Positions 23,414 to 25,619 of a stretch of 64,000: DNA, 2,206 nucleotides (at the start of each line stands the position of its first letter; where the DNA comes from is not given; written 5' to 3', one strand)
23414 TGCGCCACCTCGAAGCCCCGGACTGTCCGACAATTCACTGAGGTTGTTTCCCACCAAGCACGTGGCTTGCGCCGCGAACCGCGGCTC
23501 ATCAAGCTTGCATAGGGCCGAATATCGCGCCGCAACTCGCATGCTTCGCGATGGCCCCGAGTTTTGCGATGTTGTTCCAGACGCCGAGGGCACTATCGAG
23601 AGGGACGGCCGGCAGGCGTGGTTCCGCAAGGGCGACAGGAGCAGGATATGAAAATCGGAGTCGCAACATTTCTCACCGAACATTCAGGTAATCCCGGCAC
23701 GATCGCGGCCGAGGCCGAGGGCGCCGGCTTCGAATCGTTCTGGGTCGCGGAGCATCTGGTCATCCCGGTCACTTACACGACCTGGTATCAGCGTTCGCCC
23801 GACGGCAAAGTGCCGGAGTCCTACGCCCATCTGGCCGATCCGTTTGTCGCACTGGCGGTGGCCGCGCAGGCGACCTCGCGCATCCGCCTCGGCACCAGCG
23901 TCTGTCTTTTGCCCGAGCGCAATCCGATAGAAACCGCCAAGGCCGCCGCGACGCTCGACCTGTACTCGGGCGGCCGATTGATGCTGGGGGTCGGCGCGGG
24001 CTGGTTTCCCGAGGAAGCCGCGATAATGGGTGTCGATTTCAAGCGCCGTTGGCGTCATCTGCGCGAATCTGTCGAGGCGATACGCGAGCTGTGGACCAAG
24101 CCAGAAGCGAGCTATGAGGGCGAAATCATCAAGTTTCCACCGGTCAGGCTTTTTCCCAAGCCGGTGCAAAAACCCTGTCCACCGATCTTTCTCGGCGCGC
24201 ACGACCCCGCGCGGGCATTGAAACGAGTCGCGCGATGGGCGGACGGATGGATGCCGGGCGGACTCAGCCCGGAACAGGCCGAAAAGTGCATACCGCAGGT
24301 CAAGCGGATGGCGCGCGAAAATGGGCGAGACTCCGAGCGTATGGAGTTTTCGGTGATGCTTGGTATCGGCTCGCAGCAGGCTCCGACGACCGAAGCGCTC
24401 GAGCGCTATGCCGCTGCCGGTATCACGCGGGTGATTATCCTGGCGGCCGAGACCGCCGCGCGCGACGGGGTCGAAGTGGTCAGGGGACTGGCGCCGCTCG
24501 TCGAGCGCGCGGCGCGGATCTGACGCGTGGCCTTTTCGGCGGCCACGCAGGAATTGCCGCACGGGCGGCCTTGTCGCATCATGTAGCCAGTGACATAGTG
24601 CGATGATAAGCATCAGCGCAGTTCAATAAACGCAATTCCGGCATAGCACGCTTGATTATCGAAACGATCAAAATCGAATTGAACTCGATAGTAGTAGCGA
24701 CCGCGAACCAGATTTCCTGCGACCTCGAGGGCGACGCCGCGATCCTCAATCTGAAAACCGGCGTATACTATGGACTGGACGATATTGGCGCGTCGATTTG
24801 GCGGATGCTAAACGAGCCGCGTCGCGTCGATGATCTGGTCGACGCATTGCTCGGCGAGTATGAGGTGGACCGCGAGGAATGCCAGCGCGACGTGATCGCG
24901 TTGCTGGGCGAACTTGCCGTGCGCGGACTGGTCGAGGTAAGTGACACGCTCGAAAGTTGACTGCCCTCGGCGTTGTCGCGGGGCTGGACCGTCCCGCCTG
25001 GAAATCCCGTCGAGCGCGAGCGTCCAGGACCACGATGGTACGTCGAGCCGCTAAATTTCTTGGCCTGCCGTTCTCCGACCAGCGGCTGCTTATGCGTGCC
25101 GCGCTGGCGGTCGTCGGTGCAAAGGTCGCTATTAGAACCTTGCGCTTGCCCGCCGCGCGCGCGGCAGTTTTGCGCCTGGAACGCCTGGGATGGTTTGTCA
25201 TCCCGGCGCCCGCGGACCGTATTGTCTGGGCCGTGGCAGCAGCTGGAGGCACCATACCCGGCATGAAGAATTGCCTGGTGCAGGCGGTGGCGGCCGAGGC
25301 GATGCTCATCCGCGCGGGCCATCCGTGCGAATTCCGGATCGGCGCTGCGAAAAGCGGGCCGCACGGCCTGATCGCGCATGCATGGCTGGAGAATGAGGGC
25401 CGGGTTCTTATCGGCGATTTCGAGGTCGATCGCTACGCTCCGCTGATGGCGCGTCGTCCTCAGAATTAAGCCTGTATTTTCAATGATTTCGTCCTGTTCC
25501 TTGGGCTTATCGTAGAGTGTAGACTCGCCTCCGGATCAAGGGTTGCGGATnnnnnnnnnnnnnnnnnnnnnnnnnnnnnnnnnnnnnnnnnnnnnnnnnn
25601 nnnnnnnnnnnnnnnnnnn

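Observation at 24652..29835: Lasso-peptide-like RiPP locus with kinase and nucleotidyltransferase but no cyclase or precursor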

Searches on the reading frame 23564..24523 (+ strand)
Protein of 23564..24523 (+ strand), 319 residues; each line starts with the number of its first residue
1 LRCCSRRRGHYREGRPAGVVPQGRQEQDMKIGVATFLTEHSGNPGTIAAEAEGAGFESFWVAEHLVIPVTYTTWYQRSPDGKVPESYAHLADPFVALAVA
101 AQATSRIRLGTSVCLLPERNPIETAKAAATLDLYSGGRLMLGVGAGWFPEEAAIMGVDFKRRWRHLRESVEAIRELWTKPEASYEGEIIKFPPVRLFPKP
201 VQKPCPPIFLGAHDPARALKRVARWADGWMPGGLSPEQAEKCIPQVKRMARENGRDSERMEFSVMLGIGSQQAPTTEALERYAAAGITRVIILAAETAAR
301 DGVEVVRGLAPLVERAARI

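Call 3: search_protein_families(library=pfam, proteins=[window:23564-24523:+], max_evalue=0.01)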
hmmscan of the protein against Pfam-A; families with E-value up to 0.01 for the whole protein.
window:23564-24523:+ (319 aa): 1 family
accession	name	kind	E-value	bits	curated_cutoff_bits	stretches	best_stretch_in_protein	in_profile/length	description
PF00296.26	Bac_luciferase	-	8.8e-60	203.1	27.9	1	46-290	27-248/314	Luciferase-like monooxygenase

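Call 5: search_protein_families(library=ncbifam, proteins=[window:23564-24523:+], max_evalue=0.01)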
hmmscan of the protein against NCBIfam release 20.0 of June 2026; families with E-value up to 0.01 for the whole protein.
window:23564-24523:+ (319 aa): 32 families (the best 25 are shown)
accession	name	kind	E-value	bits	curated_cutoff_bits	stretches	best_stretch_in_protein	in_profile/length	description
TIGR03619.1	F420_Rv2161c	subfamily_domain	2.3e-77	259.9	166.9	1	47-292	3-245/247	TIGR03619 family F420-dependent LLM class oxidoreductase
TIGR03560.1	F420_Rv1855c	subfamily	6.6e-40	137.3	231.4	1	46-265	17-227/227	TIGR03560 family F420-dependent LLM class oxidoreductase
TIGR03571.1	lucif_BA3436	subfamily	6e-31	107.8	303.9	1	47-254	36-229/304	TIGR03571 family LLM class oxidoreductase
TIGR03854.1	F420_MSMEG_3544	hypoth_equivalog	1.8e-26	93.2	295.6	1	87-275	37-223/290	TIGR03854 family LLM class F420-dependent oxidoreductase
NF002619.0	PRK02271.1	equivalog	3.9e-25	88.8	276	1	92-265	41-210/329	5,10-methylenetetrahydromethanopterin reductase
TIGR03621.1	F420_MSMEG_2516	subfamily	1e-24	87.2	213.15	1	92-227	41-171/295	TIGR03621 family F420-dependent LLM class oxidoreductase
TIGR03555.1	F420_mer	equivalog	2.5e-24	86.3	348.7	1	94-263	41-207/325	5,10-methylenetetrahydromethanopterin reductase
TIGR03617.1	F420_MSMEG_2256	subfamily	6.2e-24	84.5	278.15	1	91-279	19-216/318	TIGR03617 family F420-dependent LLM class oxidoreductase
TIGR03559.1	F420_Rv3520c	subfamily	1.5e-22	80.1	335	1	83-265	32-221/325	LLM class F420-dependent oxidoreductase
TIGR03564.1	F420_MSMEG_4879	subfamily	4e-22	79.1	234.25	1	91-275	24-207/265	TIGR03564 family F420-dependent LLM class oxidoreductase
TIGR04021.1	LLM_DMSO2_sfnG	equivalog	5.6e-22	78.6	382.95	1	101-261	71-231/350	dimethylsulfone monooxygenase SfnG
TIGR03856.1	F420_MSMEG_2906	subfamily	5.3e-20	72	243.7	1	92-294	52-231/249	LLM class F420-dependent oxidoreductase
TIGR04465.1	ArgArg_F420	equivalog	3e-19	69.3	470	1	48-284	66-289/364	F420-dependent hydroxymycolic acid dehydrogenase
TIGR04027.1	LLM_KPN_01858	hypoth_equivalog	6e-19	68.2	412.9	1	50-183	28-144/326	putative FMN-dependent luciferase-like monooxygenase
TIGR04024.1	F420_NP1902A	hypoth_equivalog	8.3e-19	67.5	345.4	1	94-266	43-213/330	TIGR04024 family LLM class F420-dependent oxidoreductase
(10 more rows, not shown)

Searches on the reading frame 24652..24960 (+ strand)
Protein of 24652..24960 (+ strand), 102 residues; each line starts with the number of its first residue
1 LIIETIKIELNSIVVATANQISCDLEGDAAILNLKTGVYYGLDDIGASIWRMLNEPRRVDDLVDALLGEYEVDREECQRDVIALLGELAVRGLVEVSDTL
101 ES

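Call 3: search_protein_families(library=pfam, proteins=[window:24652-24960:+], max_evalue=0.01)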
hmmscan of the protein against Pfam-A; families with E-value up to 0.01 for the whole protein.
window:24652-24960:+ (102 aa): 1 family
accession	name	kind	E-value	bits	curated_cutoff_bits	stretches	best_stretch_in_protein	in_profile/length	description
PF05402.18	PqqD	-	4.6e-21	75.4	23.4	1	30-94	3-67/67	Coenzyme PQQ synthesis protein D (PqqD)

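Call 5: search_protein_families(library=ncbifam, proteins=[window:24652-24960:+], max_evalue=0.01)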
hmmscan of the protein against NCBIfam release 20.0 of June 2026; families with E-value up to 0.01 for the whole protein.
window:24652-24960:+ (102 aa): 7 families
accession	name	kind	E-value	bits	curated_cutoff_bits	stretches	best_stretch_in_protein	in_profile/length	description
NF033536.1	lasso_PqqD_Bac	exception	2.3e-21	75.8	80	1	10-96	2-88/88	lasso peptide biosynthesis PqqD family chaperone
NF033530.1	lasso_PqqD_Strm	exception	8.3e-12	45.2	70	1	23-94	7-78/78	lasso peptide biosynthesis PqqD family chaperone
TIGR04302.1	geo_PqqD_fam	equivalog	3.6e-09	37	100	1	32-94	39-100/102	GeoRSP system PqqD family peptide chaperone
NF050069.2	PqqD_rel_WgkC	exception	9.8e-07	28.7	110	1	39-92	31-84/103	PqqD family peptide maturation chaperone WgkC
TIGR04248.1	SCM_PqqD_rel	equivalog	4.1e-06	26.9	100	1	29-95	16-82/84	SynChlorMet cassette protein ScmD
TIGR03859.1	PQQ_PqqD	equivalog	0.00063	19.6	46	1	41-93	28-79/81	pyrroloquinoline quinone biosynthesis peptide chaperone PqqD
TIGR04353.1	PqqD_rel_X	equivalog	0.0017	19.2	35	1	33-95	9-74/74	HPr-rel-A system PqqD family peptide chaperone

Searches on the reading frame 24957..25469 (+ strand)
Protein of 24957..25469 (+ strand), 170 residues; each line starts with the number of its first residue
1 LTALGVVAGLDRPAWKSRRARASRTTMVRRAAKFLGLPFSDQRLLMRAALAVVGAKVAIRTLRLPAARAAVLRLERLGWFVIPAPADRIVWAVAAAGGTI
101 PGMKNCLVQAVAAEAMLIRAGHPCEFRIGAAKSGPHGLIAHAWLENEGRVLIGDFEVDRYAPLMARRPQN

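Call 3: search_protein_families(library=pfam, proteins=[window:24957-25469:+], max_evalue=0.01)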
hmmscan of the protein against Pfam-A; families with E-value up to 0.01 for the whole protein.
window:24957-25469:+ (170 aa): 1 family
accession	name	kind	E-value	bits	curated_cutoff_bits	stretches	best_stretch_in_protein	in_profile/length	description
PF13471.12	Transglut_core3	-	3.7e-17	62.8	26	1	52-164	4-116/117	Transglutaminase-like superfamily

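Call 5: search_protein_families(library=ncbifam, proteins=[window:24957-25469:+], max_evalue=0.01)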
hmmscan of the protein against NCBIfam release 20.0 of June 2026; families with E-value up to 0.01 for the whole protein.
window:24957-25469:+ (170 aa): 1 family
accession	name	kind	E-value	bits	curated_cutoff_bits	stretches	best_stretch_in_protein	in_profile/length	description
NF033537.1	lasso_biosyn_B2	equivalog_domain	8.9e-19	68.2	33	1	44-164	4-130/132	lasso peptide biosynthesis B2 protein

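Call 65: search_solved_structures(query=window:25035-25469:+, max_evalue=1, show_alignments=1)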
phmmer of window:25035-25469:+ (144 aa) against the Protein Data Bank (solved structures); distinct sequences matched with E-value up to 1: 3.
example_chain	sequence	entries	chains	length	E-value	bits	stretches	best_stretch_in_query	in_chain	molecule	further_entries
5fqq_A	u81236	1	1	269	0.31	14.1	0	39-128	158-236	GNCA4 LACTAMASE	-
6yrs_A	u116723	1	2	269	0.41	13.7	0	37-103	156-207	ancestral beta-lactamase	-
6xkw_h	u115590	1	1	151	0.6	13.2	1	25-118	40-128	Cytochrome c oxidase, Cbb3-type, biogenesis protein CcoH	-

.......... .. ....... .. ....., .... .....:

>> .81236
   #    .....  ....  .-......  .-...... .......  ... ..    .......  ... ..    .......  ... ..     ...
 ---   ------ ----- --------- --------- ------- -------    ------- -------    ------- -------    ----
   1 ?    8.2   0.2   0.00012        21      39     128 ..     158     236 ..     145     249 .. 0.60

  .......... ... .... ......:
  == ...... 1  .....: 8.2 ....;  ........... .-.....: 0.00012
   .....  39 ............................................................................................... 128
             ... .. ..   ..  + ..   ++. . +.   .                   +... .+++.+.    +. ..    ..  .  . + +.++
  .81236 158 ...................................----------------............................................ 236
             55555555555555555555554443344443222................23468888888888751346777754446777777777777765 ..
